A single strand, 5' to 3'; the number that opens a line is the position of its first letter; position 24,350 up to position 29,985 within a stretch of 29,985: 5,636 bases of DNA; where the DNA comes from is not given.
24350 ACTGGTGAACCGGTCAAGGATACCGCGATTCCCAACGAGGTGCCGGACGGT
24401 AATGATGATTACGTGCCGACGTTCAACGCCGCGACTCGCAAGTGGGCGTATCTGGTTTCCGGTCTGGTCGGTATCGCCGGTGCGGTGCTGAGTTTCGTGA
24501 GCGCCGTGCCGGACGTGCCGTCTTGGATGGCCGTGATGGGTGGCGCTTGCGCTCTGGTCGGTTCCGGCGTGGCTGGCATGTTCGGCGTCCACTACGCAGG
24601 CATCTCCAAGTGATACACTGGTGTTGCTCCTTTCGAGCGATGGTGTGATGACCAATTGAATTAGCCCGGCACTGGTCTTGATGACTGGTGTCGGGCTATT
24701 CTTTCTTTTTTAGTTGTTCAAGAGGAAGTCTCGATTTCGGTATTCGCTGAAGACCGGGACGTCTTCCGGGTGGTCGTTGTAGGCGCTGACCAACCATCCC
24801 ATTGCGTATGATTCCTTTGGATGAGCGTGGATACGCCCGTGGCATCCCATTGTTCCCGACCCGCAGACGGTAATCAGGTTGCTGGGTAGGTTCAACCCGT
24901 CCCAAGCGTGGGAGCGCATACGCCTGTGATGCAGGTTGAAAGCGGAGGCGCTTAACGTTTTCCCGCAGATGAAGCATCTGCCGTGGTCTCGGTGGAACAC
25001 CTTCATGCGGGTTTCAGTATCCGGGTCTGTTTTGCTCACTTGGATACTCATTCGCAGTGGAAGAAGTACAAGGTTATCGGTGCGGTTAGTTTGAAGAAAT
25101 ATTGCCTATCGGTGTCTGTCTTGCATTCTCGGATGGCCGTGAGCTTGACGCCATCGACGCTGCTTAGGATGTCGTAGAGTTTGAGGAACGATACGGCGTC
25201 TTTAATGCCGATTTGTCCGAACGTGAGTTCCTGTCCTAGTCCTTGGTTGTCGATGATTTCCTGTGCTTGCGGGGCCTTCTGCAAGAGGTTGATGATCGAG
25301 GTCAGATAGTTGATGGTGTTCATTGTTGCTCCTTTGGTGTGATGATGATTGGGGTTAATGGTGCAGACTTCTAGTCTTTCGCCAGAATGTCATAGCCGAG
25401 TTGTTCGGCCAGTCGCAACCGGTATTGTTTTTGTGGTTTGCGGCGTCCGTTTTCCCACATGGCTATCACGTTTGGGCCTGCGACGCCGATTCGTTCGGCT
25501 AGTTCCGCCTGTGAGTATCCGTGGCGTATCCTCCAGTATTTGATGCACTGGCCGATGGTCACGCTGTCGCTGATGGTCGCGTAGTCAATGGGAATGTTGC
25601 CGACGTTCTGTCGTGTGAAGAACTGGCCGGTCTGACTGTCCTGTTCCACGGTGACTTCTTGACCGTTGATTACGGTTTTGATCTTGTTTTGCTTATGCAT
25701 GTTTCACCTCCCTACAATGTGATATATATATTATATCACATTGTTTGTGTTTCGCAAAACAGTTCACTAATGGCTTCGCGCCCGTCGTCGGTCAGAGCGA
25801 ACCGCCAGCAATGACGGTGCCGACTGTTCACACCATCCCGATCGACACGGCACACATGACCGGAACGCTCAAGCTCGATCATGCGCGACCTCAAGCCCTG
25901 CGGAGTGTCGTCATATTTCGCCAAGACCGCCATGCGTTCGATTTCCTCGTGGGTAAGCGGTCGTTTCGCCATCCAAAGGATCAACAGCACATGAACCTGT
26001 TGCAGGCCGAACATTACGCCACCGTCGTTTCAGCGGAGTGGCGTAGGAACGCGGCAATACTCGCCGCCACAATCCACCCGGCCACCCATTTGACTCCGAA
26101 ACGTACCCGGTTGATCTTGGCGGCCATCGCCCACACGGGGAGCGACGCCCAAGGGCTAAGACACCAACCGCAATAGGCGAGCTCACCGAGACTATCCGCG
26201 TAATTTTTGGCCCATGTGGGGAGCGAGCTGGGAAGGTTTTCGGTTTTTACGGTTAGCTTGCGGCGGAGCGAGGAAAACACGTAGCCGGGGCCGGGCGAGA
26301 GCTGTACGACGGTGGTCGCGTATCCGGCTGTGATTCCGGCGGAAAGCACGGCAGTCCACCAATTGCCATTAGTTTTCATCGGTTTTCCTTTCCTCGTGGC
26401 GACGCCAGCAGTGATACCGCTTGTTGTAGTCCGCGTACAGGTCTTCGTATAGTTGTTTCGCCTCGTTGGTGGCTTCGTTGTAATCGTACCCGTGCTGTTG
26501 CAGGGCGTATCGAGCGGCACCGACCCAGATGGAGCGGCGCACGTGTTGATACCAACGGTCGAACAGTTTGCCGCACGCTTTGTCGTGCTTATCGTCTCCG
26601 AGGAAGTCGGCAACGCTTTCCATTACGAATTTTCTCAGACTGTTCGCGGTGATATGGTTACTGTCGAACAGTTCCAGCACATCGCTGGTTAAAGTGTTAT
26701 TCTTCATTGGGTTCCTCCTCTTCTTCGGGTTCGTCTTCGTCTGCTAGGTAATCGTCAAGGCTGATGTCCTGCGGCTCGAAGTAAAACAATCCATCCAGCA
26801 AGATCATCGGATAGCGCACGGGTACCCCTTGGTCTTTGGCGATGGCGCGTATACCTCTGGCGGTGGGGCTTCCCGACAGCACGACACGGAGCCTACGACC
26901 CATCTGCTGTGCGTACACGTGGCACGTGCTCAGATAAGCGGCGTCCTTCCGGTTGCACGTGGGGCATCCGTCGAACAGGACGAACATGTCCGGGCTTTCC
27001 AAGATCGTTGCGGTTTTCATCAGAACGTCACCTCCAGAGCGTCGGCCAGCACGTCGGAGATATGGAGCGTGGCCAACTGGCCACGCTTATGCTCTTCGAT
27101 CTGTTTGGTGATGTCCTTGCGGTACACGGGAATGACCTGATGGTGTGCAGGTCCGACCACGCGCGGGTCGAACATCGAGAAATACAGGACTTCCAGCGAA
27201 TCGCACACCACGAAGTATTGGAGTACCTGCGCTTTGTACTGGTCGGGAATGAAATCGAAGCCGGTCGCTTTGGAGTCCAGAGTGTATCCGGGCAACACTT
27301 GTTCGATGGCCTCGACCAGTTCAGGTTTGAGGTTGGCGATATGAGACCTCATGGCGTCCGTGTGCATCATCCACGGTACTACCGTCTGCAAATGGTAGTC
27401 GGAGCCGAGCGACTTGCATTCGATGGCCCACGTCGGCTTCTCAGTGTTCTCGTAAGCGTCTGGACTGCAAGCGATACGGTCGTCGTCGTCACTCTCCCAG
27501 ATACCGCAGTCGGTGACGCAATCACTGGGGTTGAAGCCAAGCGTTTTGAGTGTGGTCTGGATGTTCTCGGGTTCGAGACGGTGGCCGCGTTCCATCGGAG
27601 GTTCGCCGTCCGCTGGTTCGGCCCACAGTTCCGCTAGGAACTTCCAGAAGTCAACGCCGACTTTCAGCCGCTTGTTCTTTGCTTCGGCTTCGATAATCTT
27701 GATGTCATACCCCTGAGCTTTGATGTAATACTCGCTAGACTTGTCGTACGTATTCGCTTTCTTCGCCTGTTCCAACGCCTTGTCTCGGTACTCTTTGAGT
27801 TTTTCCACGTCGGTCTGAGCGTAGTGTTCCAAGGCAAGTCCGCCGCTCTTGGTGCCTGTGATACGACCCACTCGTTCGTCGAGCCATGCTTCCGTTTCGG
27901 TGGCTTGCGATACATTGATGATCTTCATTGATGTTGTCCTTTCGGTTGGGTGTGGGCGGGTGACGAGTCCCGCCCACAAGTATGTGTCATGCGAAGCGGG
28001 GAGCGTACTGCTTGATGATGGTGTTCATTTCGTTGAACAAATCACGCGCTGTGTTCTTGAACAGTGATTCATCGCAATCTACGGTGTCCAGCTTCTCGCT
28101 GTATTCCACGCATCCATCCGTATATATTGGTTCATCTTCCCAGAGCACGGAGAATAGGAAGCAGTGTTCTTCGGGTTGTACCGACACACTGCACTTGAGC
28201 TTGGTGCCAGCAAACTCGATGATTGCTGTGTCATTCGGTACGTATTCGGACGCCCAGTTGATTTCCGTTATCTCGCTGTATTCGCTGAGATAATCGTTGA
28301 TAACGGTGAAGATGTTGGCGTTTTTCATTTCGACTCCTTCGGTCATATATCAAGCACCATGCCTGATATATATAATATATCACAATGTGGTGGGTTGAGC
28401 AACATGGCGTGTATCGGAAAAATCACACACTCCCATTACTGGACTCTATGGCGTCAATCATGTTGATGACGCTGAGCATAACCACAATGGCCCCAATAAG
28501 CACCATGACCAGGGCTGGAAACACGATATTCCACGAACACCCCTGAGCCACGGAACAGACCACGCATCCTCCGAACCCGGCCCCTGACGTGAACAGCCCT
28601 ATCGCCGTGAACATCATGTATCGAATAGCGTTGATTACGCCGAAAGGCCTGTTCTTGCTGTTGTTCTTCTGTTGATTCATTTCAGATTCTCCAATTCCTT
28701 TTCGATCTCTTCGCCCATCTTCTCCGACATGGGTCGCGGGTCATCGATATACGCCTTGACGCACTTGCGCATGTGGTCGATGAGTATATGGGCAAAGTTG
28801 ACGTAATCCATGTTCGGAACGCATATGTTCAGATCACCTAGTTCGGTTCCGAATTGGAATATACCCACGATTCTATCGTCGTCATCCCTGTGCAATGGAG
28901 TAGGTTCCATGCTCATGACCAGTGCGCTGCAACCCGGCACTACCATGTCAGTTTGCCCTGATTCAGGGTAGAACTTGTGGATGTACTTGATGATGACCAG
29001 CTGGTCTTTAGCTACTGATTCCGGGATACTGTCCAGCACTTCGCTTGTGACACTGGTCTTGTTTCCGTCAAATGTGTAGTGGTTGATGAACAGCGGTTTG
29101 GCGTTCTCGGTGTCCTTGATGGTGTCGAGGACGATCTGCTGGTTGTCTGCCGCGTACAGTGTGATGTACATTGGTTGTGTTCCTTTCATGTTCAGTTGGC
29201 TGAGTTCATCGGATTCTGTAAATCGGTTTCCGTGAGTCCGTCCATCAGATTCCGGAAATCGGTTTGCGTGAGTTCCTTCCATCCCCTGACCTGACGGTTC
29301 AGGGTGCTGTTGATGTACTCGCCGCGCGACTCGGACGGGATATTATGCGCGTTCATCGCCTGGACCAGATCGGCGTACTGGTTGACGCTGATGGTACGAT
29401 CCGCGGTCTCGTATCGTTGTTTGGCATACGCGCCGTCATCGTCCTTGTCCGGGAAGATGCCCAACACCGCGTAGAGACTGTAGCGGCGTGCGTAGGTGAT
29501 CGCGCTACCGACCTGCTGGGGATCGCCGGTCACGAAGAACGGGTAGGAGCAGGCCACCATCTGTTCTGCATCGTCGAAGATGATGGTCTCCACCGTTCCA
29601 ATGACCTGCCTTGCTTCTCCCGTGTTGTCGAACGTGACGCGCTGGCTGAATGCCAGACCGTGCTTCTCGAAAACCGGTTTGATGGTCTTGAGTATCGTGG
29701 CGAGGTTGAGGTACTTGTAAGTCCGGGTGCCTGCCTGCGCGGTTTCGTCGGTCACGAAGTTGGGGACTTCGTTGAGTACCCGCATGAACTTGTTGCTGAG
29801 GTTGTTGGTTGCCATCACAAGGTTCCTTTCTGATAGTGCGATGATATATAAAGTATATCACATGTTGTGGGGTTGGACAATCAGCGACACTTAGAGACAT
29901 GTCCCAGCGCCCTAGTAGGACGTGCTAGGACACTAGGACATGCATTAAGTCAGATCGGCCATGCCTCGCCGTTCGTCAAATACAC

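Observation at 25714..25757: Six-member minus-strand promoter family; four members carry the same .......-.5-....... operator over the -10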

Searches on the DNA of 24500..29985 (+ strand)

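Call 4: search_dna_similar(query=window:24500-29985:+, collection=phages, mode=near, max_rows=25)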
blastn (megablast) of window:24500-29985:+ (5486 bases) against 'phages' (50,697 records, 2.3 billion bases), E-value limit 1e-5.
Records with a match: 1; places in all: 1; records where one place covers at least 80% of the query: 0.
Best place of each record, by identity: 80-90% 1.
By first word of the organism name: Microbacterium 1.
By host as written in the record: Microbacterium paraoxydans NRRL B-14843 1.
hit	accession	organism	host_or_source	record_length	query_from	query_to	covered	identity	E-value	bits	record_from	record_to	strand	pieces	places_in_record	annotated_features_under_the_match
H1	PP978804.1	Microbacterium phage BarnCat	Microbacterium paraoxydans NRRL B-14843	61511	4933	5019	2%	80.0%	3e-6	62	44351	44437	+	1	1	74: SSB protein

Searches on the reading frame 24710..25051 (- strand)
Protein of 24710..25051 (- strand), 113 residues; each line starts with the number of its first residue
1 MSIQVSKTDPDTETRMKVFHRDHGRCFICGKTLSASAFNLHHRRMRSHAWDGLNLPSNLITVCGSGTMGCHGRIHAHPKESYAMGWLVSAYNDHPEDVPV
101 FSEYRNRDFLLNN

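Call 12: search_protein_families(library=pfam, proteins=[window:24710-25051:-], max_evalue=0.01)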
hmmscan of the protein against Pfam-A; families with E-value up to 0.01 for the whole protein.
window:24710-25051:- (113 aa): 0 families

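Call 13: search_protein_families(library=phrogs, proteins=[window:24710-25051:-], max_evalue=0.001)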
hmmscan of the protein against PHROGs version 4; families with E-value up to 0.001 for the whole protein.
window:24710-25051:- (113 aa): 12 families
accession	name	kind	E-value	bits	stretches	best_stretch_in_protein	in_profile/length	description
phrog_740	-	DNA, RNA and nucleotide metabolism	1.9e-27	97.1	1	3-113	18-121/332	HNH endonuclease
phrog_14515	-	DNA, RNA and nucleotide metabolism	9.2e-19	68.5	1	51-103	4-55/77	HNH endonuclease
phrog_8048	-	DNA, RNA and nucleotide metabolism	4.1e-08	33.7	1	12-76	165-227/273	HNH endonuclease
phrog_589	-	DNA, RNA and nucleotide metabolism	1.1e-07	32.8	1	12-76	80-140/179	HNH endonuclease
phrog_28142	-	DNA, RNA and nucleotide metabolism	5.8e-07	30.5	1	23-76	22-76/129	HNH endonuclease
phrog_119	-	DNA, RNA and nucleotide metabolism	7.7e-07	29.3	1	13-79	193-259/443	HNH endonuclease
phrog_7370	-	DNA, RNA and nucleotide metabolism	7.8e-07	30.2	1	12-80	30-93/115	HNH endonuclease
phrog_144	-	DNA, RNA and nucleotide metabolism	1.4e-06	29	1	13-84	74-142/175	HNH endonuclease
phrog_1271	-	DNA, RNA and nucleotide metabolism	2.2e-06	28.3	1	13-81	256-322/361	HNH endonuclease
phrog_8446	-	DNA, RNA and nucleotide metabolism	2.1e-05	25.3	1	13-76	130-197/211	HNH endonuclease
phrog_7785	-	DNA, RNA and nucleotide metabolism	0.00034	21.6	1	13-64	60-105/147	HNH endonuclease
phrog_333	-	DNA, RNA and nucleotide metabolism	0.00063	20.9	1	9-72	18-76/138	HNH endonuclease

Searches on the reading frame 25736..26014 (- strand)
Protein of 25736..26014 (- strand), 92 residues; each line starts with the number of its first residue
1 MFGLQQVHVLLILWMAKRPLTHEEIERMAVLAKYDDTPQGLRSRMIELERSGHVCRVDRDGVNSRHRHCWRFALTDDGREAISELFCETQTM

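Call 12: search_protein_families(library=pfam, proteins=[window:25736-26014:-], max_evalue=0.01)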
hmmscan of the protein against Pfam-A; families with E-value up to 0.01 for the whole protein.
window:25736-26014:- (92 aa): 0 families

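Call 13: search_protein_families(library=phrogs, proteins=[window:25736-26014:-], max_evalue=0.001)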
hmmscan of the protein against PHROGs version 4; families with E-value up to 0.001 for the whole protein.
window:25736-26014:- (92 aa): 1 family
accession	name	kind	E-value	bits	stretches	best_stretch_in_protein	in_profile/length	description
phrog_1123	-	unknown function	0.00062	20.6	1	6-80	33-102/112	-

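Call 31: search_protein_families(library=pfam, proteins=[window:25736-26014:-], max_evalue=1)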
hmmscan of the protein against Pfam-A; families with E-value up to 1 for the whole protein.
window:25736-26014:- (92 aa): 0 families

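Call 42: find_homologous_proteins(query=window:25736-26014:-, max_evalue=0.001)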
Query window:25736-26014:- (92 aa): 246 proteins with E <= 0.001 among 247 candidates; the best 120 are listed.
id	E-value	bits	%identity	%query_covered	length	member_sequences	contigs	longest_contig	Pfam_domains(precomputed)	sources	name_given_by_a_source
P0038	3.8e-56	205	99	100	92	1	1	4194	-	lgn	-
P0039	7.2e-56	204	99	100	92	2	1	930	-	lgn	-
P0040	6.4e-54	197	95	100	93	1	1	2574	-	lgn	-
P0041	1.0e-53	197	97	100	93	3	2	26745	-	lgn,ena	-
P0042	2.6e-53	195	96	100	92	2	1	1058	-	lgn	-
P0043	2.9e-53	195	97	100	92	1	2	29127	-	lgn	-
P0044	3.4e-53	195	96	100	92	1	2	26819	-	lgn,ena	-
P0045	3.5e-53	195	96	100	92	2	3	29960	-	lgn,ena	-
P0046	3.6e-53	195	97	100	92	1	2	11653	-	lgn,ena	-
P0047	4.7e-53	195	93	100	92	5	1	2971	-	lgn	-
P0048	4.8e-53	195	97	100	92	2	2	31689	-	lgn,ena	-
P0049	8.5e-53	194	92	100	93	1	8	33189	-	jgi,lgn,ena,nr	jgi:hypothetical protein|nr:MAG TPA: putative PadR-family transcriptional regulatory protein [Caudov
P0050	9.7e-53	194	96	100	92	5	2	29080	-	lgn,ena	-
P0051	1.2e-52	193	96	100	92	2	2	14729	-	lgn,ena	-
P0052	1.6e-52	193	96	100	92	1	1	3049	-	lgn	-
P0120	1.7e-47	177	89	100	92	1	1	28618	-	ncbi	-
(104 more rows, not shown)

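Call 46: search_solved_structures(query=A3, max_evalue=10)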
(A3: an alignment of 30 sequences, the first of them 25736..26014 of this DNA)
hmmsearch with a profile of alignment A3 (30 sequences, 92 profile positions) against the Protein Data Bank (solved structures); distinct sequences matched with E-value up to 10: 6.
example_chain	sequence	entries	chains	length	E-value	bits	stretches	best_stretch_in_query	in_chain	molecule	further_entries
8erw_A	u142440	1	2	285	1.9e-06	31.2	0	7-63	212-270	C2HR4_8r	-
1okr_A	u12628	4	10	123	0.17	15.3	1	8-57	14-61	METHICILLIN RESISTANCE REGULATORY PROTEIN MECI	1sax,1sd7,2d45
1sd6_A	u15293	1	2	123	0.18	15.3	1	8-57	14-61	Methicillin resistance regulatory protein mecI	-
3kn3_A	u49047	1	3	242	0.59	13.6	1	44-75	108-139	PUTATIVE PERIPLASMIC PROTEIN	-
8hj4_C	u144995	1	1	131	0.84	13.1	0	45-80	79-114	Phage protein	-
8jb9_A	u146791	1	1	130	0.84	13.1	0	45-80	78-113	Type II-C anti-CRISPR protein, AcrIIC5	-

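Call 54: predict_structure(alignment_id=A3)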
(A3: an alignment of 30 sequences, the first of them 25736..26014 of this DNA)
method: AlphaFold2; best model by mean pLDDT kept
length: 92 residues; sequences in the alignment: 30
mean_pLDDT: 78.9   pTM: 0.69
mean pLDDT of the five models: 78.9, 77.1, 70.3, 67.4, 52.3
residues with pLDDT >= 90: 12; 70-90: 67; 50-70: 9; < 50: 4
segments of 3 or more residues with pLDDT < 50: 89-92
pLDDT, mean of each block of 10 residues (from residue 1): 80 85 80 69 85 87 76 89 69 34
secondary structure, 60 per line:
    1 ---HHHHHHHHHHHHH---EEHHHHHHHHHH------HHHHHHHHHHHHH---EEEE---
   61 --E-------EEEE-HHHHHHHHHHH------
elements in order: H4-16 H22-31 H38-50 E54-57 E71-74 H76-86

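Call 57: fold_search(model_id=the predicted structure, library=pdb)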
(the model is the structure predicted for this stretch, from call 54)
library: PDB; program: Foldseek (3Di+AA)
matches with E <= 10: 1201; with E <= 0.001: 0
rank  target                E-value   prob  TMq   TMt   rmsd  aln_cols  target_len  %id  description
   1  6ez1_A                3.1e-03  1.00  0.71  0.61   3.4        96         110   14  Structure of h. salinarum RosR (vng0258) grown from NaBr (released 2018-08-22)
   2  1s3j_A                3.1e-03  1.00  0.58  0.39   6.7       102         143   22  X-ray crystal structure of YusO protein from Bacillus subtilis (released 2004-04-13)
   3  3cjn                  4.3e-03  1.00  0.66  0.43   3.2        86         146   24  Crystal structure of transcriptional regulator, MarR family, from Silicibacter pomeroyi (released 2008-03-25)
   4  4ld5_C                4.3e-03  1.00  0.69  0.47   3.0        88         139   20  Crystal structure of MepR Q18P mutant from multidrug resistant S. aureus clinical isolate (released 2013-09-11)
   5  9qbd_B                4.3e-03  1.00  0.63  0.54   4.2        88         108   17  Crystal structure of Brachyspira hampsonii PadR with Leu88 replaced by 3-aminotyrosine (released 2026-03-11)
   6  1okr_A                4.9e-03  1.00  0.62  0.49   4.4        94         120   14  Three-dimensional structure of S.aureus methicillin-resistance regulating transcriptional repressor MecI. (released 2003-10-09)
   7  8ioi_B                5.6e-03  1.00  0.65  0.35   4.7        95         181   17  Crystal Structure of PadR- family transcriptional regulator Rv1176c from Mycobacterium tuberculosis H37Rv. (released 2024-03-13)
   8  5z7b_A                5.6e-03  1.00  0.65  0.33   5.5        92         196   17  Crystal structure of the VanR transcription factor in complex with vanillate (released 2018-08-29)
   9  3l7w                  6.0e-03  1.00  0.69  0.61   3.7        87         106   21  The Crystal Structure of smu.1704 from Streptococcus mutans UA159 (released 2010-12-08)
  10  4rs8_A                6.4e-03  1.00  0.69  0.75   2.9        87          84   14  Apo structure of novel pNOB8 plasmid centromere binding protein (released 2015-09-16)
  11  5x11_G                6.4e-03  1.00  0.71  0.39   5.2        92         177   14  Crystal structure of Bacillus subtilis PadR in complex with operator DNA (released 2017-11-22)
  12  4rs8_B                6.9e-03  1.00  0.69  0.77   2.7        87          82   14  Apo structure of novel pNOB8 plasmid centromere binding protein (released 2015-09-16)
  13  4l9j_A                6.9e-03  1.00  0.66  0.46   2.9        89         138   22  Crystal structure of S. aureus MepR in DNA-binding conformation (released 2013-09-11)
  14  1mzb                  7.3e-03  1.00  0.64  0.46   2.9        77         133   25  Ferric uptake regulator (released 2003-10-07)
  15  5dym                  7.8e-03  1.00  0.71  0.68   4.3        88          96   15  Crystal structure of a PadR family transcription regulator from hypervirulent Clostridium difficile R20291 - CdPadR_0991 (released 2016-10-05)
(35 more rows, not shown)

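Call 71: find_encoding_contigs(protein=P0120, flank=10000, max_places=4)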
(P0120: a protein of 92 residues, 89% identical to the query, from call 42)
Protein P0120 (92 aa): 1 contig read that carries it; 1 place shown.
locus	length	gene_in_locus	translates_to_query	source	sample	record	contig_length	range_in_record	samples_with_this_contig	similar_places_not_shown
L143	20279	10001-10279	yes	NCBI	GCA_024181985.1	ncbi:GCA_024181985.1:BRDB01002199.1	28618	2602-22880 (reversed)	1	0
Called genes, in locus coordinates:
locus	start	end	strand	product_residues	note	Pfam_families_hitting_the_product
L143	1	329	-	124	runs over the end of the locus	-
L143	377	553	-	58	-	-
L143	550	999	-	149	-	PF05866:RusA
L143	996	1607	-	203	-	-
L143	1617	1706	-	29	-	-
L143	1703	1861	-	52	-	-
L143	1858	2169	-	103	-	-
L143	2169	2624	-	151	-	PF00436:SSB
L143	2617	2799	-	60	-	PF12728:HTH_17 (weak)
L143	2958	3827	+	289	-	PF13730:HTH_36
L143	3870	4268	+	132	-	-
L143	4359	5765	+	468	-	PF22555:DAM-like-phage1, PF22559:GNAT-phage-like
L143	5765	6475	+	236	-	PF02195:ParB_N (weak)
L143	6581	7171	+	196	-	PF04404:ERF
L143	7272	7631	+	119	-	-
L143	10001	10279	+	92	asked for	-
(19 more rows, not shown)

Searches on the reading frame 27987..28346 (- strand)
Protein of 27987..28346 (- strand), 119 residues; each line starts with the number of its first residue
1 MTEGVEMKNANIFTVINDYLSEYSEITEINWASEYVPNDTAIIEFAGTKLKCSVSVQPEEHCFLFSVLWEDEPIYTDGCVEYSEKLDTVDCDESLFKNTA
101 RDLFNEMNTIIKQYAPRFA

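Call 12: search_protein_families(library=pfam, proteins=[window:27987-28346:-], max_evalue=0.01)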
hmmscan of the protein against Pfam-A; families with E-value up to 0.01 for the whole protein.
window:27987-28346:- (119 aa): 0 families

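Call 13: search_protein_families(library=phrogs, proteins=[window:27987-28346:-], max_evalue=0.001)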
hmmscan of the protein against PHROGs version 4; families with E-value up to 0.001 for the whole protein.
window:27987-28346:- (119 aa): 0 families

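Call 31: search_protein_families(library=pfam, proteins=[window:27987-28346:-], max_evalue=1)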
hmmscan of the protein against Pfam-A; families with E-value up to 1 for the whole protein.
window:27987-28346:- (119 aa): 1 family
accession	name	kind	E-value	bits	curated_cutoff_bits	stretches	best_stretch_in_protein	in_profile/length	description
PF18045.7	ISP3_C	-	0.088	13.3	27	1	28-67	2-42/110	ISP3 C-terminal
